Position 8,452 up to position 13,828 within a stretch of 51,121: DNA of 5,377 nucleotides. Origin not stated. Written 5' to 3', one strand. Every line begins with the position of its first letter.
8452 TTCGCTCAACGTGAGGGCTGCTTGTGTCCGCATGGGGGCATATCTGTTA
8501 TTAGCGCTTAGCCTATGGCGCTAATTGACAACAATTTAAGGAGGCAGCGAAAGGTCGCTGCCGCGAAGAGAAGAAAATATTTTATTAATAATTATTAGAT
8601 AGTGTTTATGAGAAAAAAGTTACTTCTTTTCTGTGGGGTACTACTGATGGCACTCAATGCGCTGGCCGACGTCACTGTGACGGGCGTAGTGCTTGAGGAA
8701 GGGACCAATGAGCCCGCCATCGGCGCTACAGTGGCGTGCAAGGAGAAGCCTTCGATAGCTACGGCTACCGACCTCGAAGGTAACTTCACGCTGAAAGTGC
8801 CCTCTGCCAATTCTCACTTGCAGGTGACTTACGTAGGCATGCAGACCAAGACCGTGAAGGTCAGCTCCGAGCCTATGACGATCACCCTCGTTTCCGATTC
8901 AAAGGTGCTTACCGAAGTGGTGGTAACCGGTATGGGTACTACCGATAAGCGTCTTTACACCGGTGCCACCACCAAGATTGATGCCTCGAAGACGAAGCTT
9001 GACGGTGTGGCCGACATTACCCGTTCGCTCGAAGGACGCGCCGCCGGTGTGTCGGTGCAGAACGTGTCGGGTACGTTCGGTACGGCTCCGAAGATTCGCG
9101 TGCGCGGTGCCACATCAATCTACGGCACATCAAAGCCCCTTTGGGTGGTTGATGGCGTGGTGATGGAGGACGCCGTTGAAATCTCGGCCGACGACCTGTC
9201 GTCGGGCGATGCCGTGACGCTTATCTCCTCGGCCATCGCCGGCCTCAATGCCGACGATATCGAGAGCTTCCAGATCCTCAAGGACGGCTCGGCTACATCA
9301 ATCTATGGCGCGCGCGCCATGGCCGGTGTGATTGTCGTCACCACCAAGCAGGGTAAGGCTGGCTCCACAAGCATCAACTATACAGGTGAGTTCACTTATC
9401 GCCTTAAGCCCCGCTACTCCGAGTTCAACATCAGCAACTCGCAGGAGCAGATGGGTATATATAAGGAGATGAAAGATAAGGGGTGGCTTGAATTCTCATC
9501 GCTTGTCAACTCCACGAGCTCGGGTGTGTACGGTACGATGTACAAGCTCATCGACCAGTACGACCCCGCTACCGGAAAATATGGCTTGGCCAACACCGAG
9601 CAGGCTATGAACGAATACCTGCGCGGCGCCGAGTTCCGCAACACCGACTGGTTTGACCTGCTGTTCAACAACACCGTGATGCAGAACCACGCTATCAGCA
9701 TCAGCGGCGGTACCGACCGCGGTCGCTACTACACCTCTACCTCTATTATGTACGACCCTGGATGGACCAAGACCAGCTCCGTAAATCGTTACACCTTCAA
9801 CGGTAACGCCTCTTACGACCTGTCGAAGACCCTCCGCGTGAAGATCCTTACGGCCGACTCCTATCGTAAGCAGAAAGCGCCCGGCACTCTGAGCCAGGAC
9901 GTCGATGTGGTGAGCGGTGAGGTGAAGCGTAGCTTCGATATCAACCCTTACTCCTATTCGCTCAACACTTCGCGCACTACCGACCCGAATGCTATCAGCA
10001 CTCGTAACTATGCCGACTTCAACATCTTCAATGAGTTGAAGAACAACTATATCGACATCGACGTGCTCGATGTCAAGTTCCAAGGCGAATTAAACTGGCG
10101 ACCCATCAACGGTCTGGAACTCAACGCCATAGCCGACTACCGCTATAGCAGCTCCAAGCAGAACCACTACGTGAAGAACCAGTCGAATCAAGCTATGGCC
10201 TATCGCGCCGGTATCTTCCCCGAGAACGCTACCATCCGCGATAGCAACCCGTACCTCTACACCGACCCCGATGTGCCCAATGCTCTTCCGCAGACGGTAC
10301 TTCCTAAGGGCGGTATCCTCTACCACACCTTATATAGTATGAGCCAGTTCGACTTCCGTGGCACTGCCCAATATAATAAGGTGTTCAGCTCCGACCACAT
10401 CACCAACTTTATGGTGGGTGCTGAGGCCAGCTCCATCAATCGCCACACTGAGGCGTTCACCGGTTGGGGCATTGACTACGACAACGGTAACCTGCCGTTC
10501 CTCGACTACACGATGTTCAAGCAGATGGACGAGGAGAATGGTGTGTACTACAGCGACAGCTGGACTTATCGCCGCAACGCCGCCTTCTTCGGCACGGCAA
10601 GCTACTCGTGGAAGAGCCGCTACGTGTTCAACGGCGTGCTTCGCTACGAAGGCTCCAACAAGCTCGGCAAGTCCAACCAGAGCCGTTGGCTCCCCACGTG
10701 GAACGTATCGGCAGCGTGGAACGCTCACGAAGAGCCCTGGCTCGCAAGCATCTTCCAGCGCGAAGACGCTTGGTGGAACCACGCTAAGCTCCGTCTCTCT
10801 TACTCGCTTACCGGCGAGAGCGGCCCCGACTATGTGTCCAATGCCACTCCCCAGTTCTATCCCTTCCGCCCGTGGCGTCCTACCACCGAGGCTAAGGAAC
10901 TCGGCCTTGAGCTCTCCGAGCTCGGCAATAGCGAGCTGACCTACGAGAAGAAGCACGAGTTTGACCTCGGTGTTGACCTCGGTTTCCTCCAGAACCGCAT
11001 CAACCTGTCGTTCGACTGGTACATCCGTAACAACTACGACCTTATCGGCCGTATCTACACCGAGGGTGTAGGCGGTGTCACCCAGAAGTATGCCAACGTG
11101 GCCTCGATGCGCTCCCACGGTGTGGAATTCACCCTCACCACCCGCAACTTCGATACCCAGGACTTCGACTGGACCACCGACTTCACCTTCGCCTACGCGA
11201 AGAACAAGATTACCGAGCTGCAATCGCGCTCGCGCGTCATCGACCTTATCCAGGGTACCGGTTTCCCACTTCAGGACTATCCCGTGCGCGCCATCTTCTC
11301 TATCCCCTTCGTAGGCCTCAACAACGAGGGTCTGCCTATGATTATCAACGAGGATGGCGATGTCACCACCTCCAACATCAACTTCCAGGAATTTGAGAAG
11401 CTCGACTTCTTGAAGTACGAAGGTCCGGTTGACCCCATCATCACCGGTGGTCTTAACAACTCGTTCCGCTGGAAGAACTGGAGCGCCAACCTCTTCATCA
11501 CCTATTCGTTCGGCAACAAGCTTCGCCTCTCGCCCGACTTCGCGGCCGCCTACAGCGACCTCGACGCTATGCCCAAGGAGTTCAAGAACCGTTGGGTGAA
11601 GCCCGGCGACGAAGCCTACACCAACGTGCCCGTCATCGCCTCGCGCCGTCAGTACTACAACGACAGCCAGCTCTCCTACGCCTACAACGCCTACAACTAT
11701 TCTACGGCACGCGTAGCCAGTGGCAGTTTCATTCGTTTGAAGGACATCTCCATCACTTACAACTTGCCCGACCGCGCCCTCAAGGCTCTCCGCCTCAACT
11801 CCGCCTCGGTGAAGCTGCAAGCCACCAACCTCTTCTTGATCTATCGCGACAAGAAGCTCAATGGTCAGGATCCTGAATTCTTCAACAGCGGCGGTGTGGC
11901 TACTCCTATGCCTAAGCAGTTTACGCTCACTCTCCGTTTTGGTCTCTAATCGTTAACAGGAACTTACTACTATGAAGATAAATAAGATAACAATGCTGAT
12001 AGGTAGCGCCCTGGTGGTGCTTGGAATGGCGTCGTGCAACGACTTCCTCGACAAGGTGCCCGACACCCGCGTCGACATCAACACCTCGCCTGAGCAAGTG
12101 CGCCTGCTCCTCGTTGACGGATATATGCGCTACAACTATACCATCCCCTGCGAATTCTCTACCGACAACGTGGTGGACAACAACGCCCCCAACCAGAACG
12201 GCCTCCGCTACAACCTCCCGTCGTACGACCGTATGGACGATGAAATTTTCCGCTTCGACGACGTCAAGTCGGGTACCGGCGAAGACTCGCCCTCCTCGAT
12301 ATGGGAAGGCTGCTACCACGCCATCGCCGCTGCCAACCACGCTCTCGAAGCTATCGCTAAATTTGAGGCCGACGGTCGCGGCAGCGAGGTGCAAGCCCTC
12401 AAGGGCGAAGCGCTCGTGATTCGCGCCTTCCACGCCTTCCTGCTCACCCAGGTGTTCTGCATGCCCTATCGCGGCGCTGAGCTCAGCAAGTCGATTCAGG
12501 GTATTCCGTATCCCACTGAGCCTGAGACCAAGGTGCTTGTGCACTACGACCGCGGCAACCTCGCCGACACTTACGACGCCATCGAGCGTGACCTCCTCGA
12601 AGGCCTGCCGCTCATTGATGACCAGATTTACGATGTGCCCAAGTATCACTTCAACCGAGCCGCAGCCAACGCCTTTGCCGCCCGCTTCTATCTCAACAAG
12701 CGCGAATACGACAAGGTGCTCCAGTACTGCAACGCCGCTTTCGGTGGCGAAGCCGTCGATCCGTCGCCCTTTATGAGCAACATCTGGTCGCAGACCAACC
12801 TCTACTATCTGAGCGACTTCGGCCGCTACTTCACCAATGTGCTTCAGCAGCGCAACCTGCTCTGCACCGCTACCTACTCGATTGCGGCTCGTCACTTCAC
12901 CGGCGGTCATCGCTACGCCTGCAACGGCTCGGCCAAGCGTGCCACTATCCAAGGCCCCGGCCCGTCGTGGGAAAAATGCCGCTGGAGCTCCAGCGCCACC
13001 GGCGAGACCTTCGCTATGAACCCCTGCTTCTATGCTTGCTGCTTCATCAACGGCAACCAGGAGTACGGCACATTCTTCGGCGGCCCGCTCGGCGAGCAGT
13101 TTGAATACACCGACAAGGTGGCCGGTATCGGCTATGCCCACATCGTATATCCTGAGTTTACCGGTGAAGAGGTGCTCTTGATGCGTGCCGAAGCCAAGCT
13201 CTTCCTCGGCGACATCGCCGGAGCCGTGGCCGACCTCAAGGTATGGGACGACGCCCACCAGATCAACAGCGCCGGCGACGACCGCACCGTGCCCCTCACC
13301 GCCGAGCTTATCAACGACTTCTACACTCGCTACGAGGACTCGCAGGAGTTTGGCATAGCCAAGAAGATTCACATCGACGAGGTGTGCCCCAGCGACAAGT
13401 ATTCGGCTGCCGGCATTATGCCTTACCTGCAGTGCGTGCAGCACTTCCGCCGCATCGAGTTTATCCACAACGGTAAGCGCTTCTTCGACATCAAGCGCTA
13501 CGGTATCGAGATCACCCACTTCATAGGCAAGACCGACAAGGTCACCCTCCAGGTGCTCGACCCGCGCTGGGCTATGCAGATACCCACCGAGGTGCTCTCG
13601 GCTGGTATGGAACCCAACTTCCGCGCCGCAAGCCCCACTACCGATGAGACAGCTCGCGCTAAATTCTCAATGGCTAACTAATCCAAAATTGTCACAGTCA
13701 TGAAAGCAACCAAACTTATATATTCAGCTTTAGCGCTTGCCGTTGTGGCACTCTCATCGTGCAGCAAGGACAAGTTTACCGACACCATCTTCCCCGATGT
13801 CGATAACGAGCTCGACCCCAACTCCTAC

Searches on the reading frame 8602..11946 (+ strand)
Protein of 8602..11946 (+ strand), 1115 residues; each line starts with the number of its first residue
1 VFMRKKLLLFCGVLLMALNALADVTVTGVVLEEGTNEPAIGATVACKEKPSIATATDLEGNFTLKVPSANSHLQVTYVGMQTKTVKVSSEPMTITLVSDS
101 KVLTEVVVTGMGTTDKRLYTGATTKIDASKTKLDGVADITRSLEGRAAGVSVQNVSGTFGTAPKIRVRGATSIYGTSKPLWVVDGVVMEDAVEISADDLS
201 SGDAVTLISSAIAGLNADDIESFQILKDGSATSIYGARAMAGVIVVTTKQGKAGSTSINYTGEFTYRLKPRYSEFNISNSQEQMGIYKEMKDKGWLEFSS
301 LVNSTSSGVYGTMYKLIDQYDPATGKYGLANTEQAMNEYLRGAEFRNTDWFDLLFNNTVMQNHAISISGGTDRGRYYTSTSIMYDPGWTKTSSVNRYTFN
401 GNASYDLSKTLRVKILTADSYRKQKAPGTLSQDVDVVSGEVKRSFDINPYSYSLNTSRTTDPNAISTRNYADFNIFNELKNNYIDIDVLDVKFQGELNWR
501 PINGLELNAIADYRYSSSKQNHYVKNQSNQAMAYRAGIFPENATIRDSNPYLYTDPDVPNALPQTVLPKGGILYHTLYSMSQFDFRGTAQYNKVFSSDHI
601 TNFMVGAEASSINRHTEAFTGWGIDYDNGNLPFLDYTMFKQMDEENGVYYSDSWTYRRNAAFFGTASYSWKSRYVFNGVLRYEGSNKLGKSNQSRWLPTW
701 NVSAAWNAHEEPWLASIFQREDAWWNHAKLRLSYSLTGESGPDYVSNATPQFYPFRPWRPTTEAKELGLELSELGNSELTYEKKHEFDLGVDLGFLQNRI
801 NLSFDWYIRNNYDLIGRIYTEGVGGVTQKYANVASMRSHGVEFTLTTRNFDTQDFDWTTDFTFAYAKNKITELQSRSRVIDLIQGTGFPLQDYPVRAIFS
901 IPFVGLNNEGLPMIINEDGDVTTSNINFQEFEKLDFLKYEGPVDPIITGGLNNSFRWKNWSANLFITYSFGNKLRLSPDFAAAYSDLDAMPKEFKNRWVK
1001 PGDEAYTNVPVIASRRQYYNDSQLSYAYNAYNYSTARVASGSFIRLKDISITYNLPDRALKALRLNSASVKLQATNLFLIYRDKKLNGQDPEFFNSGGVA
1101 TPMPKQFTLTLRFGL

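Call 11: search_protein_families(library=pfam, proteins=[window:8602-11946:+], max_evalue=0.001)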
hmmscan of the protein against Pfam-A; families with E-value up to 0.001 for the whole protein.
window:8602-11946:+ (1115 aa): 2 families
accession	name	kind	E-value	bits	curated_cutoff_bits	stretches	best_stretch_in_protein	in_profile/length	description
PF13715.12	CarbopepD_reg_2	-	1.9e-14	53.9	32.2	1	26-108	1-88/88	CarboxypepD_reg-like domain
PF07715.20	Plug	-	9.4e-13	49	23.9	1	117-243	3-107/107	TonB-dependent Receptor Plug Domain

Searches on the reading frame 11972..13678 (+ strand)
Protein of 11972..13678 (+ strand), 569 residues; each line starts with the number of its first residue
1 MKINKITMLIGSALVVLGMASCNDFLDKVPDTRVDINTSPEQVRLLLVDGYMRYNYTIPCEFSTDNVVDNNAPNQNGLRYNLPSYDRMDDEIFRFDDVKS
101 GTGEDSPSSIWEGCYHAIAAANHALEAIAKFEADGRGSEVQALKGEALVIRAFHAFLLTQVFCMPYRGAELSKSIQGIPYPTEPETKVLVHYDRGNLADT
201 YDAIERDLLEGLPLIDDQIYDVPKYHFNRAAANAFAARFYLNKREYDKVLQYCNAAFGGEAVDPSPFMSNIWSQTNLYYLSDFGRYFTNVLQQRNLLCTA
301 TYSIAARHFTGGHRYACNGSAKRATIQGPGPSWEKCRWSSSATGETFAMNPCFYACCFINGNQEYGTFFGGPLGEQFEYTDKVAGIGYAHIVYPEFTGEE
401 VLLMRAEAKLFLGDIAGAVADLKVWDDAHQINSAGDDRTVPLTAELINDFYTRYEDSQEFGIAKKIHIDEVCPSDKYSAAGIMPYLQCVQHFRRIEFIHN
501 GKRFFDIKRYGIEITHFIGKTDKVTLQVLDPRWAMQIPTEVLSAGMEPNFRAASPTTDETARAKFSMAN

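Call 11: search_protein_families(library=pfam, proteins=[window:11972-13678:+], max_evalue=0.001)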
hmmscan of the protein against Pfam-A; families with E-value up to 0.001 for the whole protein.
window:11972-13678:+ (569 aa): 2 families
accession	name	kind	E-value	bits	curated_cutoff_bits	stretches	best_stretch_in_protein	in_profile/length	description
PF14322.12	SusD-like_3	-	5.2e-31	108.8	27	1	24-241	1-191/191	Starch-binding associating with outer membrane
PF07980.17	SusD_RagB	-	1.3e-05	25.5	23.1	1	400-520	163-244/297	SusD family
